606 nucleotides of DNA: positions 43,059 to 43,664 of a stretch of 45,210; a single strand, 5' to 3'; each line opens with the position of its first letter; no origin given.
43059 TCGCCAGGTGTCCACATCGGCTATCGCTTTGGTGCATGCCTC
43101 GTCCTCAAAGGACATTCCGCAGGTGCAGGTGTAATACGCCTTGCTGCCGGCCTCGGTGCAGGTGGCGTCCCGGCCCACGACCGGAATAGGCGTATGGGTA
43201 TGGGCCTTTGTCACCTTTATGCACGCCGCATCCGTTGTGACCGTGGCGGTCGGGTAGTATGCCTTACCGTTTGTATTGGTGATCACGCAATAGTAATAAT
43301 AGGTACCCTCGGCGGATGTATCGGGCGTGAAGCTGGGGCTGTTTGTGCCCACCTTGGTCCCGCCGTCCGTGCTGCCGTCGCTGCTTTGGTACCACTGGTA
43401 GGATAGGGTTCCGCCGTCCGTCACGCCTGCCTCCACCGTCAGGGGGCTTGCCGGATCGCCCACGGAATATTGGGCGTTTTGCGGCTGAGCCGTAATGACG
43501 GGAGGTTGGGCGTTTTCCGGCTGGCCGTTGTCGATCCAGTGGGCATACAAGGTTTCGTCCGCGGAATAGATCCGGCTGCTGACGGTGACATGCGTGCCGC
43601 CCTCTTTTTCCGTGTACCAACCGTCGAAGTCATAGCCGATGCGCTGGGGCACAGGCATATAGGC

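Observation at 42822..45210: Giant sortase-substrate surface protein: Ig-like repeats, Listeria-Bacteroides repeats and a Cys-rich C-terminal module with a non-canonical xPQTG sorting signal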

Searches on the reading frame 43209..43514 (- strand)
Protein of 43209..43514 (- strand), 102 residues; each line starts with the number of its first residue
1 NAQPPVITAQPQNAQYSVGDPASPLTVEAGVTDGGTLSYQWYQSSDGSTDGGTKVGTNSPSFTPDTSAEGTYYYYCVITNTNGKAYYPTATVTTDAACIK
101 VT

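Call 65: predict_structure(alignment_id=A2)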
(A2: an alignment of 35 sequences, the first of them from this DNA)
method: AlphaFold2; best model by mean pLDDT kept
length: 102 residues; sequences in the alignment: 35
mean_pLDDT: 97.4   pTM: 0.88
mean pLDDT of the five models: 97.4, 97.3, 97.0, 96.2, 95.9
residues with pLDDT >= 90: 101; 70-90: 1; 50-70: 0; < 50: 0
segments of 3 or more residues with pLDDT < 50: none
pLDDT, mean of each block of 10 residues (from residue 1): 98 98 98 98 96 96 98 98 97 98 98
secondary structure, 60 per line:
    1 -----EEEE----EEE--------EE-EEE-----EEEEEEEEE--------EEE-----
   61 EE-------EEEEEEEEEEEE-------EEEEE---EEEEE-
elements in order: E6-9 E14-16 E28-30 E36-44 E53-55 E70-81 E89-93 E97-101

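Call 67: fold_search(model_id=the predicted structure, library=pdb)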
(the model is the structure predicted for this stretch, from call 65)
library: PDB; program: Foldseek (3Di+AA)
matches with E <= 10: 1782; with E <= 0.001: 4
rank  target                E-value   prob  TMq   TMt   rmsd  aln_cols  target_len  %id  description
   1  7wjx_R                5.5e-04  1.00  0.62  0.66   4.9       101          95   16  Adeno-associated virus serotype 9 in complex with AAVR (released 2022-06-15)
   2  2v9q                  5.5e-04  1.00  0.56  0.30   4.6       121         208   21  First and second Ig domains from human Robo1 (released 2007-09-25)
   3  6jcs_R                9.3e-04  1.00  0.59  0.62   5.4       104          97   12  AAV5 in complex with AAVR (released 2019-08-14)
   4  2v9t_A                9.3e-04  1.00  0.56  0.54   4.6       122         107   21  Complex between the second LRR domain of Slit2 and The first Ig domain from Robo1 (released 2007-09-25)
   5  9d7z_K                1.4e-03  1.00  0.61  0.38   4.1       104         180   18  Shigella flexneri bacteriophage Moo19 Icosahedral Reconstruction (released 2025-01-15)
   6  7wqp_R                1.4e-03  1.00  0.61  0.66   5.0       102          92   17  Adeno-associated virus serotype PHP.eB in complex with AAVR (released 2022-06-15)
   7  4m02                  1.7e-03  1.00  0.58  0.38   5.2       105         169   20  Middle fragment(residues 494-663) of the binding region of SraP (released 2014-06-18)
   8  9lgg_C                2.3e-03  1.00  0.56  0.25   6.5       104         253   16  Crystal structure of the human MuSK(Ig3_Fz)/L1 peptide complex (released 2025-12-03)
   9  1nun_B                2.4e-03  1.00  0.57  0.31   5.5       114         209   19  Crystal Structure Analysis of the FGF10-FGFR2b Complex (released 2003-02-11)
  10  4z0v                  2.9e-03  1.00  0.54  0.16   4.8        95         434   15  The structure of human PDE12 residues 161-609 (released 2015-06-17)
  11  6nz0_Z                2.9e-03  1.00  0.53  0.56   4.8       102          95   15  Cryo-EM structure of AAV-2 in complex with AAVR PKD domains 1 and 2 (released 2019-06-12)
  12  2iep_A                3.7e-03  1.00  0.57  0.34   4.9       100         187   18  Crystal structure of immunoglobulin-like domains 1 and 2 of the receptor tyrosine kinase MuSK (released 2006-11-28)
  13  3qp3_A                3.7e-03  1.00  0.51  0.52   4.9       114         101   18  Crystal structure of titin domain M4, tetragonal form (released 2012-02-15)
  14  8p35_C                4.0e-03  1.00  0.51  0.54   4.6       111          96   17  Mutant human titin immunoglobulin-like 21 domain - C3575S (released 2023-11-29)
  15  9a41_MODEL_1_A        4.0e-03  1.00  0.54  0.31   5.6       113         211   12   F1N4 fully-glycosylated model of mouse N-cadherin EC4-EC5 (released 2024-05-24)
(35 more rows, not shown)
